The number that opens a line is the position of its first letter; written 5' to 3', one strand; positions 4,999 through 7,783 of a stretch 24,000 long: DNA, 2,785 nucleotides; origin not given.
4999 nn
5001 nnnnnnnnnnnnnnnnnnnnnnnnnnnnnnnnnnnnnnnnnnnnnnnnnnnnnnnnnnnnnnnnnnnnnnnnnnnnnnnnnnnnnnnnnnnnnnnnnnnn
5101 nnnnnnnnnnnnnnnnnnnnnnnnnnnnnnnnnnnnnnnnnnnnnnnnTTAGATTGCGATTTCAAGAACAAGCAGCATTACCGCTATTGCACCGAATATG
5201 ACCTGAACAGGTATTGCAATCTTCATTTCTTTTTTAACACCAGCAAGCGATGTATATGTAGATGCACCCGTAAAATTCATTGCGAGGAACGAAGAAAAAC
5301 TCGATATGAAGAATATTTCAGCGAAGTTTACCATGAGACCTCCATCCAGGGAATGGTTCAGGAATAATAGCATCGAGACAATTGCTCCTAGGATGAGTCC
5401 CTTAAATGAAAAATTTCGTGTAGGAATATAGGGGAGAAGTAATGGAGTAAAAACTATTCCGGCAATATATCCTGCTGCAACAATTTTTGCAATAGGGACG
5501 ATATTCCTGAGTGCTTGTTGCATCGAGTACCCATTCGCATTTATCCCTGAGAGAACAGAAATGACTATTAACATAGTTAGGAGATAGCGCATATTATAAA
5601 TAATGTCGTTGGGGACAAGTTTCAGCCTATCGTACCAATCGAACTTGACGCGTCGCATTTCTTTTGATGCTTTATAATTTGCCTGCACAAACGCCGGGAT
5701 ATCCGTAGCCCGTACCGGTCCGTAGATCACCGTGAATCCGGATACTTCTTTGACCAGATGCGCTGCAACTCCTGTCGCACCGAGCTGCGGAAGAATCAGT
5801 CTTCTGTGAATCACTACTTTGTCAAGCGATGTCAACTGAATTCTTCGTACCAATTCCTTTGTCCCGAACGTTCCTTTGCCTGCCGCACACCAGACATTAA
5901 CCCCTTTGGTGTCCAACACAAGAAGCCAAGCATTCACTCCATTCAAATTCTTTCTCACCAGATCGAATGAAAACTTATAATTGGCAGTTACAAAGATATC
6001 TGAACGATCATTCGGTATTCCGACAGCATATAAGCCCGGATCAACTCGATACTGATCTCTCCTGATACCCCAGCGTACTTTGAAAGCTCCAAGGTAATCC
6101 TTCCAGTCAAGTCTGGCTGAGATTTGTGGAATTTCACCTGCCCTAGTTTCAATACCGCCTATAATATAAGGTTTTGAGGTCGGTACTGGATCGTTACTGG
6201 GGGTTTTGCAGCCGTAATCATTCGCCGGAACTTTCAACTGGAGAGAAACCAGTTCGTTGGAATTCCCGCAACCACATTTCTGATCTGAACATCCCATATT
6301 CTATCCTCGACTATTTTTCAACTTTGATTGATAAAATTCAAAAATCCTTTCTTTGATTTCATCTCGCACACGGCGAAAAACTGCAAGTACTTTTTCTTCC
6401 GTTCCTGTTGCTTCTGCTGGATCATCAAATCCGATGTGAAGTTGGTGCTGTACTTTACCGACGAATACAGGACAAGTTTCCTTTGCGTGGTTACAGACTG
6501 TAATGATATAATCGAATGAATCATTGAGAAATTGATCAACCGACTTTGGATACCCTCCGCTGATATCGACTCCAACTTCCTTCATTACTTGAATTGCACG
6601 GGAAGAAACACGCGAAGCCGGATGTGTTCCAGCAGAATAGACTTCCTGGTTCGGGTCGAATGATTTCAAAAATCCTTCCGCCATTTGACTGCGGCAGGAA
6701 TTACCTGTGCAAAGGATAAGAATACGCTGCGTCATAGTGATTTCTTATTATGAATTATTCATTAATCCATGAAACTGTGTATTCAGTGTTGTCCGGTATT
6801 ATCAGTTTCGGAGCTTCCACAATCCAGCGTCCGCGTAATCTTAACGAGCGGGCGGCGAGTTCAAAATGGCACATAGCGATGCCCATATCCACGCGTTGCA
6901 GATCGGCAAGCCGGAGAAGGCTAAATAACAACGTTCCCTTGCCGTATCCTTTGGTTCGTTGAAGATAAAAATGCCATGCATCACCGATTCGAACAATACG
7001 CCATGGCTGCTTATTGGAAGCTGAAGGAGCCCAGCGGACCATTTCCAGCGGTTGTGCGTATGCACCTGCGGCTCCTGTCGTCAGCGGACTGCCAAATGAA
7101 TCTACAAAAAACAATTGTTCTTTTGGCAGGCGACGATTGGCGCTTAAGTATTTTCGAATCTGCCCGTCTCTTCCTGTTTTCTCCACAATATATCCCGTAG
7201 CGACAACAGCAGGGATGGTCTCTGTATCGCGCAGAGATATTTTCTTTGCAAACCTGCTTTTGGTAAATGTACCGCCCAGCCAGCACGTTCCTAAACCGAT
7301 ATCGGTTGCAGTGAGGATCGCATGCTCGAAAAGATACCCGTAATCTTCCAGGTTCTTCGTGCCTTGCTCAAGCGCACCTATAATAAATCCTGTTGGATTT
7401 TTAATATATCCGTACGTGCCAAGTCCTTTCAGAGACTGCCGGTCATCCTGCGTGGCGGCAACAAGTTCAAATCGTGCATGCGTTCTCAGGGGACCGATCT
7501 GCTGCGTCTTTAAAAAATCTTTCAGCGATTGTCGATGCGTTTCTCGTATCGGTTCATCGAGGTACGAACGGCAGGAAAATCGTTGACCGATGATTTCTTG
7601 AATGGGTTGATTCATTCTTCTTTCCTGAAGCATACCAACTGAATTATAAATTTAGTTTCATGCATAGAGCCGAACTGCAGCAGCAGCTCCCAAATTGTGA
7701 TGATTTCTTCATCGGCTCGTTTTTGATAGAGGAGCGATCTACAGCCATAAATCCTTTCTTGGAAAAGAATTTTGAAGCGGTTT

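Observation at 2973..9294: Mercury-methylation genes hgcAB embedded inside an ArsR-controlled arsenic methylation/detoxification operon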

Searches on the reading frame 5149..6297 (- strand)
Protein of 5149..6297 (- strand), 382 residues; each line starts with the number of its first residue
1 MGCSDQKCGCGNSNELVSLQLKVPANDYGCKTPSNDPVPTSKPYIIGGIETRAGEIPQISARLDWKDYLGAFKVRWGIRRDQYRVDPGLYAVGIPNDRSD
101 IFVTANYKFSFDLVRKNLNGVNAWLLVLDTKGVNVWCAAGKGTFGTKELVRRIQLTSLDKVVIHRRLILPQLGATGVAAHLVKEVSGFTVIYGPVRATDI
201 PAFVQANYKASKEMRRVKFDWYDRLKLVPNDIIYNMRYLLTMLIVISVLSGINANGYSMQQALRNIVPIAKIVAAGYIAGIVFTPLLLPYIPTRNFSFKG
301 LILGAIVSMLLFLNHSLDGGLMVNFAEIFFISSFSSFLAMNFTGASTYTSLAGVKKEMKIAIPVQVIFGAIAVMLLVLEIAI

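Call 3: search_protein_families(library=pfam, proteins=[window:5149-6297:-], max_evalue=0.01)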
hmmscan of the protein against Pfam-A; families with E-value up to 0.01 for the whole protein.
window:5149-6297:- (382 aa): 1 family
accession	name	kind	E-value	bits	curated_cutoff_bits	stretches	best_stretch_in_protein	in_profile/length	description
PF03599.22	CdhD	-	5.8e-13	48.8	24.8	1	83-203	266-386/387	CO dehydrogenase/acetyl-CoA synthase delta subunit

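Call 4: search_protein_families(library=ncbifam, proteins=[window:5149-6297:-], max_evalue=0.01)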
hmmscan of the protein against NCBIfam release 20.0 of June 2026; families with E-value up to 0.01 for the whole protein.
window:5149-6297:- (382 aa): 3 families
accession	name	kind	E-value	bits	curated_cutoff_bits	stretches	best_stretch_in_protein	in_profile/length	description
NF040863.1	HgcA_corrinoid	equivalog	2e-126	421.5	275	1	56-379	1-322/325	mercury methylation corrinoid protein HgcA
NF043039.1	HgcAB_like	equivalog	3.2e-55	188.1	285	1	82-346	13-276/350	HgcAB-like fusion protein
NF003195.0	PRK04165.1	equivalog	4.5e-19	68.7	306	1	83-209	322-448/450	acetyl-CoA decarbonylase/synthase complex subunit gamma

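Call 13: find_homologous_proteins(query=window:5149-6297:-, max_evalue=1e-20)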
Query window:5149-6297:- (382 aa): 8000 proteins with E <= 1e-20 among 8000 candidates; the best 120 are listed.
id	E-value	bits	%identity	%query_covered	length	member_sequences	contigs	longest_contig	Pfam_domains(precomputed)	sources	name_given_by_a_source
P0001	8.4e-252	853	99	100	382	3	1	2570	PF03599.23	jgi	jgi:acetyl-CoA decarbonylase/synthase complex subunit gamma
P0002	2.4e-228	775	90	100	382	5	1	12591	PF03599.23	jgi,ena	-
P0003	5.8e-223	758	88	100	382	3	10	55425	PF03599.23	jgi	jgi:hypothetical protein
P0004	1.0e-220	750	86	100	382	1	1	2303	PF03599.23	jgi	jgi:acetyl-CoA decarbonylase/synthase complex subunit gamma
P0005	2.2e-217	739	85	100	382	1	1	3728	PF03599.23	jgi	jgi:acetyl-CoA decarbonylase/synthase complex subunit gamma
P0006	1.0e-207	707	81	100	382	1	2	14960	PF03599.23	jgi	jgi:acetyl-CoA decarbonylase/synthase complex subunit gamma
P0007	8.4e-207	704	84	96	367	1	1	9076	PF03599.23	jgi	jgi:hypothetical protein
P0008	1.1e-205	701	80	99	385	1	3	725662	PF03599.23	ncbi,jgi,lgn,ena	ncbi:MAG: mercury methylation corrinoid protein HgcA [Bacteroidota bacterium]|jgi:hypothetical prote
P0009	2.6e-204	696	79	100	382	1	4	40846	PF03599.23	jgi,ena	jgi:hypothetical protein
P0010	1.3e-203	694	80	100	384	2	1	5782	PF03599.23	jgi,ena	-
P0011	2.7e-201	686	79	100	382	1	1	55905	PF03599.23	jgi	jgi:acetyl-CoA decarbonylase/synthase complex subunit gamma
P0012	3.9e-201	686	79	100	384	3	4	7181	PF03599.23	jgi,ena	jgi:acetyl-CoA decarbonylase/synthase complex subunit gamma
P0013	6.0e-201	685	79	100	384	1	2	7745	PF03599.23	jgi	jgi:hypothetical protein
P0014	1.1e-200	684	77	100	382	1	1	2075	PF03599.23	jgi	jgi:CO dehydrogenase/acetyl-CoA synthase delta subunit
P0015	9.3e-198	675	77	99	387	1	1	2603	PF03599.23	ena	-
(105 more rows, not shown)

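Call 15: find_related_loci(query=A1, collection=genome_contigs, flank=10000)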
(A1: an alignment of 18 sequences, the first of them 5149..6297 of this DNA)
Query A1 (382 aa) in genome_contigs; peptide patterns used: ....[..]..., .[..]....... (x = any residue, [..] = any of these).
600 stretches matched a pattern (row limit reached: there are more); 600 encode a relative of the query (tblastn E <= 1e-3); the best 80 are kept; 80 distinct loci.
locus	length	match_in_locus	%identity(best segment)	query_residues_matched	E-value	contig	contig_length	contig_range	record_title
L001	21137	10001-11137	80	1-379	0e+0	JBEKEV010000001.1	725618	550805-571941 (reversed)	MAG: Bacteroidota bacterium isolate SPRUCE 214 SPRUCE_214_1, whole genome shotgun sequence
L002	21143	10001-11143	65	1-379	1e-168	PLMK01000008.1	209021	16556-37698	MAG: Ignavibacteriae bacterium isolate fen_1300 73.20120800_E3D.21_contig_227, whole genome shotgun sequence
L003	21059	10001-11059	75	29-379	9e-167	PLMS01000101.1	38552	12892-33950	MAG: Ignavibacteriae bacterium isolate fen_1299 73.20120800_E2X.46_contig_8902, whole genome shotgun sequence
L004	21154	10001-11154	78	1-382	5e-176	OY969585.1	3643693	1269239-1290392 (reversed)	MAG: Ignavibacteriota bacterium isolate MFD03726.bin.c.11 genome assembly, chromosome: 1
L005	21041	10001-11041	59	29-379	4e-132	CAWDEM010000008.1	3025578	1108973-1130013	MAG: Ignavibacteriota bacterium isolate MFD05942.bin.1.74 genome assembly, contig: contig_851, whole genome shotgun sequ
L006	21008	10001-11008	59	44-379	3e-128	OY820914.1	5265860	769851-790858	MAG: Bacteroidales bacterium isolate 29af8000-aa9b-4969-9261-ea2c593eb5de genome assembly, chromosome: 1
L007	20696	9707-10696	52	50-379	8e-122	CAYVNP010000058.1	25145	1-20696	MAG TPA_asm: uncultured Bacteroidales bacterium isolate SRP272421_co4_81 genome assembly, contig: NODE_4369_length_25145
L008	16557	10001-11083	52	22-378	1e-120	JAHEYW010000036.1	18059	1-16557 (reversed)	MAG: Bacteroidales bacterium isolate nzgw137 NODE_5690_length_18060_cov_3.061096, whole genome shotgun sequence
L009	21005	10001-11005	56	44-378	2e-120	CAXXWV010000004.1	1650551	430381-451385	MAG: Bacteroidales bacterium isolate ae2d0360-5809-4c04-a640-e40ccc137799 genome assembly, contig: contig_4, whole genom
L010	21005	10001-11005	57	44-378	3e-120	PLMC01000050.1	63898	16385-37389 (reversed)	MAG: Bacteroidales bacterium isolate fen_982 73.20120800_E3S.3_contig_157, whole genome shotgun sequence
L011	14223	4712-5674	56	61-379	7e-119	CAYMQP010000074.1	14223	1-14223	MAG TPA_asm: uncultured Bacteroidales bacterium isolate binchicken_co178_8 genome assembly, contig: NODE_5285_length_142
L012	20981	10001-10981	55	44-370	1e-118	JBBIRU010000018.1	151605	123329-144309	MAG: Bacteroidota bacterium isolate QH2S170213_bin_357 NODE_69_length_151605_cov_2.84099, whole genome shotgun sequence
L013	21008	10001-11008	56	44-379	5e-118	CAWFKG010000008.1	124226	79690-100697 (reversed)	MAG: uncultured Bacteroidales bacterium isolate MFD06435.bin.2.94 genome assembly, contig: contig_38078, whole genome sh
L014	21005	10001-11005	56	44-378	2e-117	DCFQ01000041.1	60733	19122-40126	MAG TPA_asm: Bacteroidales bacterium UBA1800 UBA1800_contig_14906, whole genome shotgun sequence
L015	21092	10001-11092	51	45-379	9e-117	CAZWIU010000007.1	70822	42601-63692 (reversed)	MAG TPA_asm: uncultured Bacteroidales bacterium isolate SRP167436_co1_197 genome assembly, contig: NODE_392_length_70822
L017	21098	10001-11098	50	45-378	3e-115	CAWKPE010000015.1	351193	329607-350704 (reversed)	MAG: uncultured Bacteroidetes bacterium isolate MFD03726.bin.1.151 genome assembly, contig: contig_41558, whole genome s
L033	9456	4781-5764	51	39-366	1e-106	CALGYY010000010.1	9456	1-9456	MAG TPA_asm: uncultured Bacteroidetes bacterium isolate SRR3330212_bin.90_CONCOCT_v1.1_MAG genome assembly, contig: ERZ7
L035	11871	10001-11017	48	36-374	1e-106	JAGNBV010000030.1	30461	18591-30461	MAG: Bacteroidales bacterium isolate Go_SlDig_bin_165 Go_SlDig_4045_length_30461_cov_14.452364, whole genome shotgun seq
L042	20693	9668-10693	48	41-382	9e-106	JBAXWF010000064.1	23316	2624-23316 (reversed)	MAG: Bacteroidota bacterium isolate ELA706 MAG706_64, whole genome shotgun sequence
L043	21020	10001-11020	50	34-373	1e-105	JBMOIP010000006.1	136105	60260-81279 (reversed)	MAG: Bacteroidales bacterium isolate Deming_bin.452 contig102, whole genome shotgun sequence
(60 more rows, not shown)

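Call 26: find_encoding_contigs(protein=window:5149-6297:-, flank=10000, max_places=4)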
Protein window:5149-6297:- (382 aa): 22 contigs read that carry it; 4 places shown.
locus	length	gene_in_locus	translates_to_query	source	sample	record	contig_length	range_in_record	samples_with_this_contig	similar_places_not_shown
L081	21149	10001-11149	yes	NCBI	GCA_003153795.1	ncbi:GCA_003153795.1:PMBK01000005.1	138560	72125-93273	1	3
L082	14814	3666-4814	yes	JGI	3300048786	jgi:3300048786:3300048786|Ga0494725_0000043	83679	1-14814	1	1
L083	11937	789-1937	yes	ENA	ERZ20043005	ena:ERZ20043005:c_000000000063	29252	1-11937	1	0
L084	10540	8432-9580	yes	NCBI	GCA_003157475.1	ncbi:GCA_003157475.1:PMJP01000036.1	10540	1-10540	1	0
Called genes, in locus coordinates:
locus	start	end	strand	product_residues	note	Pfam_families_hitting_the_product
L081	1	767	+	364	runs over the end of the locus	PF03033:Glyco_transf_28, PF04101:Glyco_tran_28_C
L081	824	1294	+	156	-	-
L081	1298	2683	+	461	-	PF01225:Mur_ligase, PF08245:Mur_ligase_M, PF02875:Mur_ligase_C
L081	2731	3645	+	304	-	PF01565:FAD_binding_4, PF02873:MurB_C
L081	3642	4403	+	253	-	PF08478:POTRA_1, PF03799:FtsQ_DivIB_C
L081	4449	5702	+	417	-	-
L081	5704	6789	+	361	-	PF00091:Tubulin, PF12327:FtsZ_C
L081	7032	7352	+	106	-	PF12840:HTH_20, PF01022:HTH_5, PF12802:MarR_2 (weak)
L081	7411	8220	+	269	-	PF01135:PCMT, PF01209:Ubie_methyltran, PF13489:Methyltransf_23, PF05148:Methyltransf_8, PF13847:Methyltransf_31, PF08241:Methyltransf_11, PF08242:Methyltransf_12, PF13649:Methyltransf_25, +3 more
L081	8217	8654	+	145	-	PF00583:Acetyltransf_1, PF13673:Acetyltransf_10, PF13508:Acetyltransf_7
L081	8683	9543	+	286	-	PF00881:Nitroreductase (faint), PF14512:TM1586_NiRdase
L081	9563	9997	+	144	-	PF01451:LMWPc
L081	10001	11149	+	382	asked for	PF03599:CdhD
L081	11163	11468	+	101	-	PF00037:Fer4 (weak), PF13237:Fer4_10, PF12797:Fer4_2 (faint), PF12837:Fer4_6 (weak), PF14697:Fer4_21 (weak), PF12838:Fer4_7, PF13187:Fer4_9, PF13484:Fer4_16 (faint)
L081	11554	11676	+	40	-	-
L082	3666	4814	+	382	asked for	PF03599:CdhD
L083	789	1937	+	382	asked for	PF03599:CdhD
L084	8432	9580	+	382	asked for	PF03599:CdhD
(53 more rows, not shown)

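Call 27: search_solved_structures(query=window:5149-6297:-, max_evalue=0.001)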
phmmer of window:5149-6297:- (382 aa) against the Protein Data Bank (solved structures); distinct sequences matched with E-value up to 0.001: 3.
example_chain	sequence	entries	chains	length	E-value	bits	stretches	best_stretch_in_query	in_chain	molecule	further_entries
4djd_C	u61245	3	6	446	1.4e-11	47.2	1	83-208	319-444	Corrinoid/iron-sulfur protein large subunit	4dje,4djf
2h9a_A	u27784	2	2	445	1.8e-10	43.5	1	83-207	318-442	Carbon monoxide dehydrogenase corrinoid/iron-sulfur protein, gamma subunit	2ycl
4c1n_A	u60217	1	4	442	2.7e-10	42.9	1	83-206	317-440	CARBON MONOXIDE DEHYDROGENASE CORRINOID/IRON-SULFUR PROTEIN, GAMMA SUBUNIT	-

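Call 51: search_protein_families(library=ncbifam, proteins=[L009:6363-6785:+, L009:6790-7488:+, L009:7518-8549:+, L009:8796-9569:+, L042:5118-5651:+, L042:8697-8957:+, L042:8957-9658:+, L043:9020-9307:+, L017:6789-9050:+, L033:3426-4769:+], max_evalue=0.00001)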
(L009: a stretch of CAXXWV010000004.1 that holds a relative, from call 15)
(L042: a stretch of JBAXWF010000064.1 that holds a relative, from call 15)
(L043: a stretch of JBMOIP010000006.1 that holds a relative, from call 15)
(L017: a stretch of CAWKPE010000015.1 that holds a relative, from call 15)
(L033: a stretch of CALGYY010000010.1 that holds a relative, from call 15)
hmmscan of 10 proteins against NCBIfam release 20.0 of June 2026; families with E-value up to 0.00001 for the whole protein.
L009:6363-6785:+ (140 aa): 1 family
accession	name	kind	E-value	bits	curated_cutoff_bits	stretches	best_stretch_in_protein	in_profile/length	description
NF040494.1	nitrored_ArsF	subfamily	5.4e-26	91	60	1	38-137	1-105/106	nitrophenyl compound nitroreductase subunit ArsF family protein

L009:6790-7488:+ (232 aa): 1 family
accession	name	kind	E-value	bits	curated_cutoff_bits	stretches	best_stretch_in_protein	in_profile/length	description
NF040495.1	tranport_ArsG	equivalog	1.4e-88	296.1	200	1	10-226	2-222/225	aromatic aminobenezylarsenical efflux permease ArsG family transporter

L009:7518-8549:+ (343 aa): 2 families
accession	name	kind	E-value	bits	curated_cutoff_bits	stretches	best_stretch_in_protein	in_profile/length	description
NF040736.1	efflux_SaoE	equivalog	3.4e-39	135.1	325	1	68-342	24-297/352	efflux transporter SaoE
NF033936.1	CuZnOut_SO0444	equivalog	9.7e-29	100.6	300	2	200-342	171-312/351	SO_0444 family Cu/Zn efflux transporter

L009:8796-9569:+ (257 aa): 6 families
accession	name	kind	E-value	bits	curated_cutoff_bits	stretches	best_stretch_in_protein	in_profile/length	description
TIGR00112.1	proC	equivalog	1.8e-30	106.5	196.75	1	4-220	1-218/263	pyrroline-5-carboxylate reductase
NF005063.0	PRK06476.1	equivalog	1.7e-19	70.4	254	1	3-213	2-203/258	pyrroline-5-carboxylate reductase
NF005813.0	PRK07679.1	exception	3.4e-19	69.3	404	1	2-214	4-217/279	pyrroline-5-carboxylate reductase ProI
NF005814.0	PRK07680.1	equivalog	4.9e-16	58.7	278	1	3-231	2-230/275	late competence protein ComER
NF005384.0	PRK06928.1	exception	6.2e-16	58.7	301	1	1-231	1-233/277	pyrroline-5-carboxylate reductase ProG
NF008839.0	PRK11880.2-4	equivalog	1.1e-09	38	288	1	2-214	2-203/252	pyrroline-5-carboxylate reductase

L042:5118-5651:+ (177 aa): 1 family
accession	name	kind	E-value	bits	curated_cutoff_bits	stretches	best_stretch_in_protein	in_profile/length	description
NF040494.1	nitrored_ArsF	subfamily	1.2e-26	93.1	60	1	70-174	1-105/106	nitrophenyl compound nitroreductase subunit ArsF family protein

L042:8697-8957:+ (86 aa): 0 families

L042:8957-9658:+ (233 aa): 0 families

L043:9020-9307:+ (95 aa): 0 families

L017:6789-9050:+ (753 aa): 4 families
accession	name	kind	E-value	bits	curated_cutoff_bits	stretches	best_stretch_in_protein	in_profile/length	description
TIGR01783.1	TonB-siderophor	subfamily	7.1e-13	48.1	223.5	1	488-707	404-608/649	TonB-dependent siderophore receptor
NF052345.1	S_layer_anammox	exception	1.9e-07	28.9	1400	1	27-121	1313-1407/1596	Kustd1514 family S-layer glycoprotein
TIGR01779.1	TonB-B12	equivalog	3.4e-06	25.9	599.7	0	473-611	369-505/614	TonB-dependent vitamin B12 receptor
NF047944.1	FoxamRcptFoxA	equivalog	5.1e-06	25.1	1300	1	524-642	487-606/697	ferrioxamine B receptor FoxA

L033:3426-4769:+ (447 aa): 2 families
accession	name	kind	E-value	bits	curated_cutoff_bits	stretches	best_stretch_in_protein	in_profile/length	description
NF033936.1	CuZnOut_SO0444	equivalog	1.4e-34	119.8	300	2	53-182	12-139/351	SO_0444 family Cu/Zn efflux transporter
NF040736.1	efflux_SaoE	equivalog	3.6e-33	115.3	325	2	53-182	22-149/352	efflux transporter SaoE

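Call 52: search_protein_families(library=pfam, proteins=[L042:8957-9658:+, L043:9020-9307:+, L042:8697-8957:+, L043:9312-10013:+, L009:7518-8549:+, L042:7848-8270:+, L035:7861-8718:+, L035:9121-9573:+], max_evalue=0.001)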
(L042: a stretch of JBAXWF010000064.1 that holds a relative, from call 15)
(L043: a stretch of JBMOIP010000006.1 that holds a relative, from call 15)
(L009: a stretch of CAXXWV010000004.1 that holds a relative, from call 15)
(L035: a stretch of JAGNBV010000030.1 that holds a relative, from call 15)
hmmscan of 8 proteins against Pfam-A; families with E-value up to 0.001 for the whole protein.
L042:8957-9658:+ (233 aa): 1 family
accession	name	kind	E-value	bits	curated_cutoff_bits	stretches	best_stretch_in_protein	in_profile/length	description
PF13386.12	DsbD_2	-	8.7e-06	26.2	24.9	1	22-228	2-199/199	Cytochrome C biogenesis protein transmembrane region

L043:9020-9307:+ (95 aa): 0 families

L042:8697-8957:+ (86 aa): 0 families

L043:9312-10013:+ (233 aa): 2 families
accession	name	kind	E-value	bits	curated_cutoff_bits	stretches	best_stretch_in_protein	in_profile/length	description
PF02683.22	DsbD_TM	-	7.3e-09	35.7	27.1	1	17-199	3-186/219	Cytochrome C biogenesis protein transmembrane domain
PF13386.12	DsbD_2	-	1.4e-08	35.3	24.9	1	22-226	2-197/199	Cytochrome C biogenesis protein transmembrane region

L009:7518-8549:+ (343 aa): 1 family
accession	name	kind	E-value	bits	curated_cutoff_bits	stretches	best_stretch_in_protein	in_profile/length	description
PF03773.19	ArsP_1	-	7.8e-75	252.2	32.3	1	48-341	2-294/294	Predicted permease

L042:7848-8270:+ (140 aa): 1 family
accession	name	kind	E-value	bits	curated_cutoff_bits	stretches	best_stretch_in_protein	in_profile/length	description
PF00581.25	Rhodanese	-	1.6e-07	32.1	22.2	1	28-110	9-101/102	Rhodanese-like domain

L035:7861-8718:+ (285 aa): 2 families
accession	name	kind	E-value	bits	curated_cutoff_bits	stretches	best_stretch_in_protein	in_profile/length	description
PF01597.25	GCV_H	-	2e-29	102.4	22.2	1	159-278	2-121/122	Glycine cleavage H-protein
PF08859.16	DGC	-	4.9e-20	72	27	1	6-94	1-89/106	DGC domain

L035:9121-9573:+ (150 aa): 1 family
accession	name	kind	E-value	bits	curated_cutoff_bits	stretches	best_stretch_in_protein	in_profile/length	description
PF08859.16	DGC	-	2.5e-14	53.7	27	1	8-97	2-87/106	DGC domain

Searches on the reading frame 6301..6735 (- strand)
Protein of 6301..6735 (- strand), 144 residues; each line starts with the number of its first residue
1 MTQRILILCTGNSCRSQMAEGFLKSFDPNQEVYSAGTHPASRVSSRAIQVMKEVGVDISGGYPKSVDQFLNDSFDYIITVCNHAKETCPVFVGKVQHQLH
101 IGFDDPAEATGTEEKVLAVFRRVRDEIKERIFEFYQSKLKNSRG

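Call 3: search_protein_families(library=pfam, proteins=[window:6301-6735:-], max_evalue=0.01)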
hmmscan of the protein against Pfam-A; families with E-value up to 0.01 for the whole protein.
window:6301-6735:- (144 aa): 1 family
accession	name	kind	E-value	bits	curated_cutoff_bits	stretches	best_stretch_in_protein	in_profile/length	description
PF01451.26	LMWPc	-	1.6e-24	87.2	23.2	1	5-133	1-142/144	Low molecular weight phosphotyrosine protein phosphatase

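Call 4: search_protein_families(library=ncbifam, proteins=[window:6301-6735:-], max_evalue=0.01)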
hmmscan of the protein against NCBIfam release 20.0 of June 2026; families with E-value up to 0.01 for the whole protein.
window:6301-6735:- (144 aa): 5 families
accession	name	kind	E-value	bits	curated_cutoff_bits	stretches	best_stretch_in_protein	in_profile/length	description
TIGR02691.1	arsC_pI258_fam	equivalog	1.9e-39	134.9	174.3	1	5-133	1-128/129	arsenate reductase (thioredoxin)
NF010053.0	PRK13530.1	subfamily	1.2e-34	119.5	215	1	4-136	5-130/133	arsenate reductase (thioredoxin)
TIGR02689.1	ars_reduc_gluta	equivalog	1.1e-23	83.8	157.6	1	4-132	2-123/126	arsenate reductase, glutathione/glutaredoxin type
NF007520.0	PRK10126.1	equivalog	6.3e-09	36.4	243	1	1-91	1-97/147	low molecular weight protein-tyrosine-phosphatase Wzb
NF008486.0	PRK11391.1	equivalog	6.2e-07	30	247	1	3-80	7-86/148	phosphotyrosine-protein phosphatase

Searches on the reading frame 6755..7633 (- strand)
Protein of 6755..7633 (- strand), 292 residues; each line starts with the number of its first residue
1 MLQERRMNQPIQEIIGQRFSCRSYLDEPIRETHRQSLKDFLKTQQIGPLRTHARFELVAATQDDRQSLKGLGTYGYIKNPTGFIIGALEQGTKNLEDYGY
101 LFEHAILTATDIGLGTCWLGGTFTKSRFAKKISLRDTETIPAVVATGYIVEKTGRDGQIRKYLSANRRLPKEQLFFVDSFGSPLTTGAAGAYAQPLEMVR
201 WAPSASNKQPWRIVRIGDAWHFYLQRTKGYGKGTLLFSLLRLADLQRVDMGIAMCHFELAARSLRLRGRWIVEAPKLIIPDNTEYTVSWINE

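Call 3: search_protein_families(library=pfam, proteins=[window:6755-7633:-], max_evalue=0.01)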
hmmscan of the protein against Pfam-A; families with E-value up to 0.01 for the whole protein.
window:6755-7633:- (292 aa): 2 families
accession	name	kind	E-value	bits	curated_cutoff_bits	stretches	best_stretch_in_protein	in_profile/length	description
PF14512.11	TM1586_NiRdase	-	2.2e-34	119.4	27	1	11-261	2-215/215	Putative TM nitroreductase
PF00881.29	Nitroreductase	-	1.9e-14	54.6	23.5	2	95-148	116-167/167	Nitroreductase family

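Call 4: search_protein_families(library=ncbifam, proteins=[window:6755-7633:-], max_evalue=0.01)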
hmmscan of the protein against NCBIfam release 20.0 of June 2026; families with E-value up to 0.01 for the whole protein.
window:6755-7633:- (292 aa): 1 family
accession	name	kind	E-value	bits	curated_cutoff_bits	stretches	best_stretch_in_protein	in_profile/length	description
TIGR03605.1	antibiot_sagB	domain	0.0043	16.6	78.4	0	95-139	120-163/173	SagB family peptide dehydrogenase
